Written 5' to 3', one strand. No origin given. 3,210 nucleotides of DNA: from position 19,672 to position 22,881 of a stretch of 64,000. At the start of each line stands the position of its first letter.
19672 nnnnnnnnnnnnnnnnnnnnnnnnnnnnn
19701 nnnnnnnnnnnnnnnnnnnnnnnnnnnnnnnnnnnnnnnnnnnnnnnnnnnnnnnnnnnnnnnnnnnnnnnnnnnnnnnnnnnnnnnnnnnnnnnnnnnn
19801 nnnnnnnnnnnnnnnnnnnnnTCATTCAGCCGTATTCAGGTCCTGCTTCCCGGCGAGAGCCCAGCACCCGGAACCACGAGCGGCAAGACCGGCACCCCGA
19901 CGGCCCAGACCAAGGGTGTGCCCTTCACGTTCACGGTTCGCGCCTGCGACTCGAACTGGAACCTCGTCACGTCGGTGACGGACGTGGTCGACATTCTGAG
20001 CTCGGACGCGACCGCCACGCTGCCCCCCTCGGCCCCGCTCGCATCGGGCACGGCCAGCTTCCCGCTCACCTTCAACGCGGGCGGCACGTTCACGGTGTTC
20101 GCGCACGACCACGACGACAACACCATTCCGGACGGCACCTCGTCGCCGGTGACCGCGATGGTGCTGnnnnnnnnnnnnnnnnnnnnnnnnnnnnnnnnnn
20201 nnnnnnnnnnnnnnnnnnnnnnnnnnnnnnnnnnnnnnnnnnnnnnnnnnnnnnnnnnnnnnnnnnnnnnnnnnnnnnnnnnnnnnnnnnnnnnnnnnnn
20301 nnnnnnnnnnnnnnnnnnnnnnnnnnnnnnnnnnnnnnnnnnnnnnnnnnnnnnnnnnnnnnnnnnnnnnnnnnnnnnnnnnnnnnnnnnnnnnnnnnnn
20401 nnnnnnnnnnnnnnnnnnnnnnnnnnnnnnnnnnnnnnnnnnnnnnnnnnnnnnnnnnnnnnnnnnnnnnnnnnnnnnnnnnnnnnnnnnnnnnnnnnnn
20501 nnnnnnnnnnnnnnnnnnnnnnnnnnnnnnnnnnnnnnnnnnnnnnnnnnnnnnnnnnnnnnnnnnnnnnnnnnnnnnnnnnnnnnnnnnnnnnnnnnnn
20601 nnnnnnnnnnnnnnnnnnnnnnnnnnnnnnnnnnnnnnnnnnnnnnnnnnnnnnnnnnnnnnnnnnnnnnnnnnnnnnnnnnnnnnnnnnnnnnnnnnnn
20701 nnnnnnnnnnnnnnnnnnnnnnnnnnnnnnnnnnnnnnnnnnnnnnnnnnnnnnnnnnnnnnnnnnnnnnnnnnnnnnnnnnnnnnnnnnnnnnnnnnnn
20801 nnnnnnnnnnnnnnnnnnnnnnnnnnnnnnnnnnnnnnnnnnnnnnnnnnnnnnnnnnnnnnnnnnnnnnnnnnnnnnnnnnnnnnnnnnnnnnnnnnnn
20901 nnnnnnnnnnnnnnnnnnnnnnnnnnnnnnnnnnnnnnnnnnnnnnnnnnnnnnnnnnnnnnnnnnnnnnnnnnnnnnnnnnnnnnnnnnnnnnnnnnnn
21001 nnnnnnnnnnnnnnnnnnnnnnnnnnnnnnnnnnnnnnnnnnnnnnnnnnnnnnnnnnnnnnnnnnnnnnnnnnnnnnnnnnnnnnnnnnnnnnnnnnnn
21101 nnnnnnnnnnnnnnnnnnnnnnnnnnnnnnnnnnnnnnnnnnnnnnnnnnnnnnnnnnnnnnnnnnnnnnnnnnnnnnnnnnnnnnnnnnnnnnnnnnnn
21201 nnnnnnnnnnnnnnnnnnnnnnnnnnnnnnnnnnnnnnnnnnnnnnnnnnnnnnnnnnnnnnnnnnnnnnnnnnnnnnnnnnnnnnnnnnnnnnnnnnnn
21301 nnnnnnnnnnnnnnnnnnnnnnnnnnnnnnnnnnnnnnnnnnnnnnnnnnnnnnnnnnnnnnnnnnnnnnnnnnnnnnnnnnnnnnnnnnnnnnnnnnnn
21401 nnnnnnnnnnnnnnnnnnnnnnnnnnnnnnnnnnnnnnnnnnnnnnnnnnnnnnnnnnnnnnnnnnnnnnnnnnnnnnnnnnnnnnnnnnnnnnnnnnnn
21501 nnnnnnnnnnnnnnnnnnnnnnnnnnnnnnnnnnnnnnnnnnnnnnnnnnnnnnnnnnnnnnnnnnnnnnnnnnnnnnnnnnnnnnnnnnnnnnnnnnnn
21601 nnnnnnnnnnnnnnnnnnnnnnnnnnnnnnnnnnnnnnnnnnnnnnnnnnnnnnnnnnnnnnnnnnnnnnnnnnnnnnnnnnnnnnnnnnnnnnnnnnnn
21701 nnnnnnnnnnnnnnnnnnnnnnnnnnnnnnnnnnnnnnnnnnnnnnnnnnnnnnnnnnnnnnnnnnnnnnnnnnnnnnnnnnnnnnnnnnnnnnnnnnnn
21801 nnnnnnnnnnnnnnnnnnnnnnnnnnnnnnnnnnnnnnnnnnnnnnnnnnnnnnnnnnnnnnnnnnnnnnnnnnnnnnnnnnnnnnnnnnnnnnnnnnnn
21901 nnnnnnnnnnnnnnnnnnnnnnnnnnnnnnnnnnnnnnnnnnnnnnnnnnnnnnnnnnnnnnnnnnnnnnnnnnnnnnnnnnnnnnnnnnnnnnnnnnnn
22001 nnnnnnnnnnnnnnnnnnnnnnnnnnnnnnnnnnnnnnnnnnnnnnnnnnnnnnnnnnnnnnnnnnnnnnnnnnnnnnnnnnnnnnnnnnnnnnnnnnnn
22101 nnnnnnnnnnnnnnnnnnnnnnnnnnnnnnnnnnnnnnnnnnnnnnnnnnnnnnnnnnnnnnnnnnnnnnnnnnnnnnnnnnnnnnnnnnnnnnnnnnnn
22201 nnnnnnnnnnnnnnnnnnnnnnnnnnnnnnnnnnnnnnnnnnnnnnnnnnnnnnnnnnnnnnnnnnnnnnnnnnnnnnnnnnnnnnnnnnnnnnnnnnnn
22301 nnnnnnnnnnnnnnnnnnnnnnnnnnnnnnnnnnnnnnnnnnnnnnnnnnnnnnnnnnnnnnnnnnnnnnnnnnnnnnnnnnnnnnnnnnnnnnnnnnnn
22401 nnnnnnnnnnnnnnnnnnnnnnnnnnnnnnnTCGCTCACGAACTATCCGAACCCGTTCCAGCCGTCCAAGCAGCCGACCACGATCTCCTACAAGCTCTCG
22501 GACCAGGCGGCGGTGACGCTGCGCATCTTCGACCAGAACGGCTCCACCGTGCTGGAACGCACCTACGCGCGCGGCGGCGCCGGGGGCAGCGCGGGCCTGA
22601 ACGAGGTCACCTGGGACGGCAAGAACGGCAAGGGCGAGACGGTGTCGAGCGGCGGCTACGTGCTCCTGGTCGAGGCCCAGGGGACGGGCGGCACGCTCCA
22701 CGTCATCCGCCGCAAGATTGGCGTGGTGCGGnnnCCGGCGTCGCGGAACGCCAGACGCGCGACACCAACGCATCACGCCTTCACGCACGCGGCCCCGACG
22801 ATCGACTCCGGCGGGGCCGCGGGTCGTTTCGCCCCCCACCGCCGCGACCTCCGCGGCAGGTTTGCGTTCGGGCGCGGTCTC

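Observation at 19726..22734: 1002-aa secreted protein built from four divergent ~200-aa modules plus a T9SS-type C-terminal sorting domain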

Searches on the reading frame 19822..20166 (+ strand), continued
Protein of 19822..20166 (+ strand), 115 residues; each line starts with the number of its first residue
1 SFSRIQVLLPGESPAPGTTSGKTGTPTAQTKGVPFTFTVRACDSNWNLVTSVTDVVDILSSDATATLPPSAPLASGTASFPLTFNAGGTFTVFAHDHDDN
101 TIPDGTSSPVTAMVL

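Call 96: search_protein_families(library=ncbifam, proteins=[L170:20144-21832:+, L170:21868-23790:+, L170:23827-27096:+], max_evalue=0.01)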
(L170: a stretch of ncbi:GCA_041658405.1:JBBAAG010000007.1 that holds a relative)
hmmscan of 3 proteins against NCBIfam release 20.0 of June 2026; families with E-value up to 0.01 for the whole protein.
L170:20144-21832:+ (563 aa): 12 families
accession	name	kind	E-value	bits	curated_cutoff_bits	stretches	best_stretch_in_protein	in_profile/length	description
NF033709.1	PorV_fam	subfamily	9.9e-37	127.2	90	1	59-347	3-322/326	PorV/PorQ family protein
NF052325.1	PorVQ2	equivalog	2.7e-22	79.2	325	1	48-215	15-179/354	putative type IX sorting system protein PorV2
NF033710.1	T9SS_OM_PorV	equivalog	9.6e-11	41.5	250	2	58-274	24-247/367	type IX secretion system outer membrane channel protein PorV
NF033711.1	T9SS_PorQ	equivalog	1.5e-10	40.6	220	1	37-261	4-213/335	type IX secretion system protein PorQ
TIGR02917.1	PEP_TPR_lipo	equivalog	7.4e-08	30.7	312.2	1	375-555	653-840/899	XrtA/PEP-CTERM system TPR-repeat protein PrsT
NF042912.1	Amuc_1098_fam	equivalog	1.9e-07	29.6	750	1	353-520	37-191/805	Amuc_1098 family type IV pilus outer membrane protein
NF040959.1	MamA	equivalog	4.3e-06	26.3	200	1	429-551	50-172/204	magnetosome protein MamA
NF047507.1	TPR_BatC_Lepto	exception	0.0021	17.6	175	0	363-410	102-149/214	TPR repeat-containing protein BatC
TIGR00540.1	TPR_hemY_coli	hypoth_equivalog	0.003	16.4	142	0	406-497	142-236/385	heme biosynthesis-associated TPR protein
NF007692.0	PRK10370.1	equivalog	0.006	16.2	306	0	507-547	141-181/206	heme lyase NrfEFG subunit NrfG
NF052243.1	T4PFormProtSgmX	equivalog_domain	0.0064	14.8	1800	0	499-548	18-67/1065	type IV pili formation protein SgmX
TIGR02521.1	type_IV_pilW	equivalog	0.0075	15.8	154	0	487-554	34-101/234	type IV pilus biogenesis/stability protein PilW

L170:21868-23790:+ (641 aa): 15 families
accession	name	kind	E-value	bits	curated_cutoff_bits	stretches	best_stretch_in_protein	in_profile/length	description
TIGR00207.1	fliG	equivalog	4.8e-34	118.2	226.7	1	308-519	112-328/338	flagellar motor switch protein FliG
TIGR02521.1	type_IV_pilW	equivalog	2.6e-08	33.7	154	1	552-627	27-103/234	type IV pilus biogenesis/stability protein PilW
NF047507.1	TPR_BatC_Lepto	exception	6.8e-08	32.2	175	1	558-626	61-133/214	TPR repeat-containing protein BatC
NF004260.2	PRK05686.2-1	equivalog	1e-07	31.4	550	1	322-489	132-303/316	flagellar motor switch protein FliG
TIGR02917.1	PEP_TPR_lipo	equivalog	1e-06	26.9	312.2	1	552-627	258-333/899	XrtA/PEP-CTERM system TPR-repeat protein PrsT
NF033762.1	social_mot_Tgl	equivalog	1.6e-05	24.4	225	1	553-627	29-104/252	social motility TPR repeat lipoprotein Tgl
NF040959.1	MamA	equivalog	5.2e-05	22.8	200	1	551-624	33-106/204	magnetosome protein MamA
NF002725.1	PRK02603.1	equivalog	7e-05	22.9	143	1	554-625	34-108/173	photosystem I assembly protein Ycf3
NF008391.2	PRK11189.1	equivalog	0.00017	21.2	250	1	549-622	59-132/297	lipoprotein NlpI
TIGR02552.1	LcrH_SycD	equivalog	0.00036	20.2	104.8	1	552-622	15-85/136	SycD/LcrH family type III secretion system chaperone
NF047371.1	FlcA_CTERM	equivalog_domain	0.0005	18.7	300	1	558-616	476-534/646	periplasmic flagellar collar protein FlcA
NF053607.1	CHU_0125_OmpA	equivalog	0.002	16.7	620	1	558-622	22-86/639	CHU_0125 family OmpA-like outer membrane integrity protein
NF008520.0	PRK11447.1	equivalog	0.0025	15.7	858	1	549-630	265-344/1157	cellulose synthase complex outer membrane protein BcsC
TIGR03302.1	OM_YfiO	subfamily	0.0042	16.6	81.4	1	553-624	31-105/239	outer membrane protein assembly factor BamD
NF004606.0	PRK05934.1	equivalog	0.009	15.2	297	0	315-356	293-334/341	type III secretion system protein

L170:23827-27096:+ (1090 aa): 5 families
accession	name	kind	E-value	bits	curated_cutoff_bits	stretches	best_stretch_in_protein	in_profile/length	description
TIGR02168.1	SMC_prok_B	equivalog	2.4e-08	32.2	567.35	1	570-836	255-526/1181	chromosome segregation protein SMC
TIGR04523.1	Mplasa_alph_rch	subfamily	1.7e-06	26.3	270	1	570-825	283-541/745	helix-rich protein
NF045487.1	ASRP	equivalog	5.2e-06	25.4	300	1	652-759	147-255/593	archaea-specific SMC-related protein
NF003034.1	PRK03918.1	equivalog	0.0011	17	700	1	540-767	164-392/878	DNA double-strand break repair ATPase Rad50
TIGR02169.1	SMC_prok_A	equivalog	0.0015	16.3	729.4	0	650-892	678-920/1165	chromosome segregation protein SMC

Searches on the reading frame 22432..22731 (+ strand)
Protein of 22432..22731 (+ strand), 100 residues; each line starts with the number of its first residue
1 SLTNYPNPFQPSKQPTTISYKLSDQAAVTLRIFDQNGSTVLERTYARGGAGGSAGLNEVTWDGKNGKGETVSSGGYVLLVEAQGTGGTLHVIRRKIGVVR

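Call 79: search_protein_families(library=ncbifam, proteins=[window:22432-22731:+], max_evalue=0.01)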
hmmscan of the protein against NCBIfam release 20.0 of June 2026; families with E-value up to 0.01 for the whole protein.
window:22432-22731:+ (100 aa): 8 families
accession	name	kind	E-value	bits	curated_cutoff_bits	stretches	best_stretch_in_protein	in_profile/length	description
NF052323.1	T9SSA_dep_M6i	equivalog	5.2e-09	34.6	600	1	4-99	960-1042/1043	T9SS-dependent M6-like inactivated metalloprotease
NF052228.1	T9SS_PorZ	equivalog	4.5e-07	28.7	260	1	4-84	675-744/757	type IX secretion system anionic LPS delivery protein PorZ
NF005176.1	PRK06655.1-1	equivalog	5.9e-07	29.6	230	1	23-88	94-155/197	flagellar hook assembly protein FlgD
NF033707.1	T9SS_sortase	equivalog_domain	4.1e-06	24.7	420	1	2-83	999-1078/1095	type IX secretion system sortase PorU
NF009452.0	PRK12812.1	equivalog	4.2e-06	26.2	258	1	23-84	149-208/289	flagellar basal body rod modification protein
NF009276.0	PRK12633.1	equivalog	1.2e-05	25.2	383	1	15-84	117-183/234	flagellar basal body rod modification protein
NF009453.0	PRK12813.1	equivalog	7.5e-05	22.4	264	1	13-89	110-180/223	flagellar basal body rod modification protein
TIGR04183.1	Por_Secre_tail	domain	0.00084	19.3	23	1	5-83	2-61/72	T9SS type A sorting domain-containing protein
